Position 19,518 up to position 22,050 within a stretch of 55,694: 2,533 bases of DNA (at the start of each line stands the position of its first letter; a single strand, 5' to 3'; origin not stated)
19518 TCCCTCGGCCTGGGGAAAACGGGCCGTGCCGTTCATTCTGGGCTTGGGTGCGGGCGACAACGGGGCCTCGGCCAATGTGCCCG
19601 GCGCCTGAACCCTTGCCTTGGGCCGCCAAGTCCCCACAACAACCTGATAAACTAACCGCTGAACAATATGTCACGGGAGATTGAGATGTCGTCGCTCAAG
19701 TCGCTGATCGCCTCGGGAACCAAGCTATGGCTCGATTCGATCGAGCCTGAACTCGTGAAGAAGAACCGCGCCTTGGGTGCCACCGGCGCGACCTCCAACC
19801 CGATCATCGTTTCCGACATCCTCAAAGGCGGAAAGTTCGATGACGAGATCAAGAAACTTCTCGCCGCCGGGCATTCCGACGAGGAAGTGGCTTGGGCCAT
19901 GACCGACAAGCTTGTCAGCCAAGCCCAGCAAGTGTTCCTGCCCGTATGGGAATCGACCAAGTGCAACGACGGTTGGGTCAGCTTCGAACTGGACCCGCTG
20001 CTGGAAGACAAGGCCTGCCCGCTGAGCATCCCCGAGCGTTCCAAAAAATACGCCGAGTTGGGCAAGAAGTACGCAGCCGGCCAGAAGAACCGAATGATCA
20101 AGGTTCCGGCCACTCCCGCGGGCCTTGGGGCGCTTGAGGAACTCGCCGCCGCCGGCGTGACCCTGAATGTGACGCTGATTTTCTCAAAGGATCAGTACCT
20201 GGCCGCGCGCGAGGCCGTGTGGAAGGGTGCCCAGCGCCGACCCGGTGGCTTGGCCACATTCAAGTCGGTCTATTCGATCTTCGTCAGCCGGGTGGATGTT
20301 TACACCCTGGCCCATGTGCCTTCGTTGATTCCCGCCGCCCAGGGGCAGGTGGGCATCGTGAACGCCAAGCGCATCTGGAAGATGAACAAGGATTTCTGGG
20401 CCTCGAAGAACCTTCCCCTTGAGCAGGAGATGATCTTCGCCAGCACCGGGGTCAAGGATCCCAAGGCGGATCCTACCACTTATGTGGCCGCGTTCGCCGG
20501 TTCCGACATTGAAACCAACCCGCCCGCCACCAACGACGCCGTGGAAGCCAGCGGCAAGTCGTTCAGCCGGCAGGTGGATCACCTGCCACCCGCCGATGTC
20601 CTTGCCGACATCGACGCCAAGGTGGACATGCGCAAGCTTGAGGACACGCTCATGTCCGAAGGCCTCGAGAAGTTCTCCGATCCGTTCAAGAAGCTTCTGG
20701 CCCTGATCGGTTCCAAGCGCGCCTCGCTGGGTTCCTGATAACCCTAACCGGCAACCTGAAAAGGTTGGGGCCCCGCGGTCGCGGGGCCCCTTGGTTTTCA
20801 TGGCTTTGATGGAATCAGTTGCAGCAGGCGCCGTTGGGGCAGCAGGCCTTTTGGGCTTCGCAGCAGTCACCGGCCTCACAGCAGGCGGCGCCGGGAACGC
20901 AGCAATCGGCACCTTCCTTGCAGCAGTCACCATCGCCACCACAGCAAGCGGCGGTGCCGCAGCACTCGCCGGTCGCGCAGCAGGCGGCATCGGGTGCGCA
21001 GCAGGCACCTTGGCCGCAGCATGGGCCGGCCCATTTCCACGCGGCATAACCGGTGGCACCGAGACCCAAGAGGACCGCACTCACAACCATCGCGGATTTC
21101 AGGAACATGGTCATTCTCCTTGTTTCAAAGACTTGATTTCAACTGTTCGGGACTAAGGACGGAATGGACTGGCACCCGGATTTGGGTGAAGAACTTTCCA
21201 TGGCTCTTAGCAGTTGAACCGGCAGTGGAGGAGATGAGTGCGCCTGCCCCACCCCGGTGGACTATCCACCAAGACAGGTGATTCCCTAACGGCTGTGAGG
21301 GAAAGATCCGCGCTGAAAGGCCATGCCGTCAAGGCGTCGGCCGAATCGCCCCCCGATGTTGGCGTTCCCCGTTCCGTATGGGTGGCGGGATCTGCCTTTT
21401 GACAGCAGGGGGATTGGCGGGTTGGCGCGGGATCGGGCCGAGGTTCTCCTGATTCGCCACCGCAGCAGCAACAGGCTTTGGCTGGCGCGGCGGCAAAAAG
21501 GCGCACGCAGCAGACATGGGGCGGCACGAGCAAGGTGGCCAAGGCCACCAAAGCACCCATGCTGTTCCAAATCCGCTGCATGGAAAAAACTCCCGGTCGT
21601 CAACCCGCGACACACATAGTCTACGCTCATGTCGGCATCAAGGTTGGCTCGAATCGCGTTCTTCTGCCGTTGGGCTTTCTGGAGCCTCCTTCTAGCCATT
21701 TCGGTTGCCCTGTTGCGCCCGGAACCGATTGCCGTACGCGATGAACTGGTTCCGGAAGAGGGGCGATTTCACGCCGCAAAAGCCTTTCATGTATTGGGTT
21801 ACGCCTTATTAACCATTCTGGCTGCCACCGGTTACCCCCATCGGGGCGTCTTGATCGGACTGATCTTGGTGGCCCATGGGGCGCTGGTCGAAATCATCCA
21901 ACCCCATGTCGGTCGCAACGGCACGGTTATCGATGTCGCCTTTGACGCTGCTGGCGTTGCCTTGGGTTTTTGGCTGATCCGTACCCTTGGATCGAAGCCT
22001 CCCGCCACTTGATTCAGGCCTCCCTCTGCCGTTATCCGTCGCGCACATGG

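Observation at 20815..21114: Secreted mini-protein made of 11 vicinal Cys-Cys dipeptides at a strict 6-7 residue period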

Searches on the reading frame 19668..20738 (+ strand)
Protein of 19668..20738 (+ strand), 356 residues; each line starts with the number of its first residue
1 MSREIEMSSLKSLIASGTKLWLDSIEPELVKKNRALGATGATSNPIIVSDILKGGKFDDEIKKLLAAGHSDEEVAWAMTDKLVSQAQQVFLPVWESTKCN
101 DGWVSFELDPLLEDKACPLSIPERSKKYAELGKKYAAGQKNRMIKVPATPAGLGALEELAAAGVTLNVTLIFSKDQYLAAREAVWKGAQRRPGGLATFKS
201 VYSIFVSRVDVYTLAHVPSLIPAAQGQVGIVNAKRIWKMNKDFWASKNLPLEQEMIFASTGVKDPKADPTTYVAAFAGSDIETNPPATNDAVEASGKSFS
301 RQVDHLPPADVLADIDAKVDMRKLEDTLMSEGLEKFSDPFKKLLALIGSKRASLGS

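Call 6: search_protein_families(library=pfam, proteins=[window:19668-20738:+], max_evalue=1)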
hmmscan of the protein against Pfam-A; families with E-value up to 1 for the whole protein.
window:19668-20738:+ (356 aa): 1 family
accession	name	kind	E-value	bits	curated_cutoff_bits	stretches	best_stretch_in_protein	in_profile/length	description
PF00923.25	TAL_FSA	-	1.8e-53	182.2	27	1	20-346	1-284/285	Transaldolase/Fructose-6-phosphate aldolase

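Call 7: search_protein_families(library=ncbifam, proteins=[window:19668-20738:+], max_evalue=1)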
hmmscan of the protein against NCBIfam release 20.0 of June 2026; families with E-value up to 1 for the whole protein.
window:19668-20738:+ (356 aa): 10 families
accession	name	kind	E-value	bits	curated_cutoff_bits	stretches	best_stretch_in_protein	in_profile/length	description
NF002881.0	PRK03343.1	subfamily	2.8e-59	201.1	367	1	7-351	3-364/370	transaldolase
NF007080.0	PRK09533.1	equivalog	1.7e-47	161.9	712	1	7-353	2-374/949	bifunctional transaldolase/phosoglucose isomerase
NF003026.0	PRK03903.1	equivalog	9.6e-45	153.1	344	1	20-345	7-321/323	transaldolase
TIGR00876.1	tal_mycobact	equivalog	2.6e-42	145.5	233.75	1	20-344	5-348/350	transaldolase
TIGR00875.1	fsa_talC_mipB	equivalog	8.2e-09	35.2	245.95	1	129-183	67-121/213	fructose-6-phosphate aldolase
TIGR00874.1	talAB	equivalog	8.2e-09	35.2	396.2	1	18-183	10-168/317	transaldolase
NF009001.0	PRK12346.1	subfamily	8.6e-06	25.5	439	1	40-183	30-169/316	transaldolase A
NF009299.0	PRK12656.1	equivalog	0.00017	21.2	214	1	140-183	82-125/222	fructose-6-phosphate aldolase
NF008965.0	PRK12309.1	equivalog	0.0036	16.4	550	1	125-183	116-174/392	transaldolase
NF009296.0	PRK12653.1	subfamily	0.0045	16.8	306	1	139-180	79-120/220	fructose-6-phosphate aldolase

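Call 10: find_encoding_contigs(protein=window:19668-20738:+, flank=10000, max_places=6)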
Protein window:19668-20738:+ (356 aa): 1 contig read that carries it; 1 place shown.
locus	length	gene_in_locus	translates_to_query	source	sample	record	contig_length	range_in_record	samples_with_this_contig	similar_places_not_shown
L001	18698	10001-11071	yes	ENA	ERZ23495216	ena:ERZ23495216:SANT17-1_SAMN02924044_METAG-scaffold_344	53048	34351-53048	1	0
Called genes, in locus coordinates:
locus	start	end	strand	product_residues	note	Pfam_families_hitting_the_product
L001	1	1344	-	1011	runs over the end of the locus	PF07635:PSCyt1, PF07583:PSCyt2, PF07587:PSD1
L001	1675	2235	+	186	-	-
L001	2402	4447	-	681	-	-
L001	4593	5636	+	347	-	PF00005:ABC_tran, PF13304:AAA_21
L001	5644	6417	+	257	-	PF12698:ABC2_membrane_3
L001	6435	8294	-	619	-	PF20695:UbiD_N, PF01977:UbiD, PF20696:UbiD_C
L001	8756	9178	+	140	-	PF01894:YjbQ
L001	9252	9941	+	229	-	PF00106:adh_short, PF01370:Epimerase (weak), PF08659:KR (weak), PF13561:adh_short_C2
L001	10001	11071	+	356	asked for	PF00923:TAL_FSA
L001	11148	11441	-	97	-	-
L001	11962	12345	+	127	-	-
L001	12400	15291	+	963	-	PF14870:PSII_BNR, PF15902:Sortilin-Vps10 (faint)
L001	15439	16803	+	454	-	-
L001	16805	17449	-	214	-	-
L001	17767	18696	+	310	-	?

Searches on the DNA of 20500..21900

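Call 27: search_rna_families(source=window, start=20500, end=21900, threshold=evalue, max_evalue=1)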
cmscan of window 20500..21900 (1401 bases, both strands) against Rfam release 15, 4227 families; matches with E-value up to 1: 4.
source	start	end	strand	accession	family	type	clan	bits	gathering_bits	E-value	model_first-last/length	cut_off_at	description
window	20927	20994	-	RF01014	mir-1306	Gene; miRNA;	-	23.9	70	0.025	1-72/72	no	mir-1306 microRNA precursor family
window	20758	20809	-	RF02353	BjrC68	Gene; sRNA;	-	19.5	39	0.035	1-82/82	no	Bradyrhizobiaceae sRNA BjrC68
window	20706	20815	-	RF02505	Atu_L6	Gene; sRNA;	-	16.9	100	0.61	1-124/124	no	Rhizobiales sRNA Atu_L6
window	20734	20799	+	RF02353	BjrC68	Gene; sRNA;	-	16.6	39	0.27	1-82/82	no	Bradyrhizobiaceae sRNA BjrC68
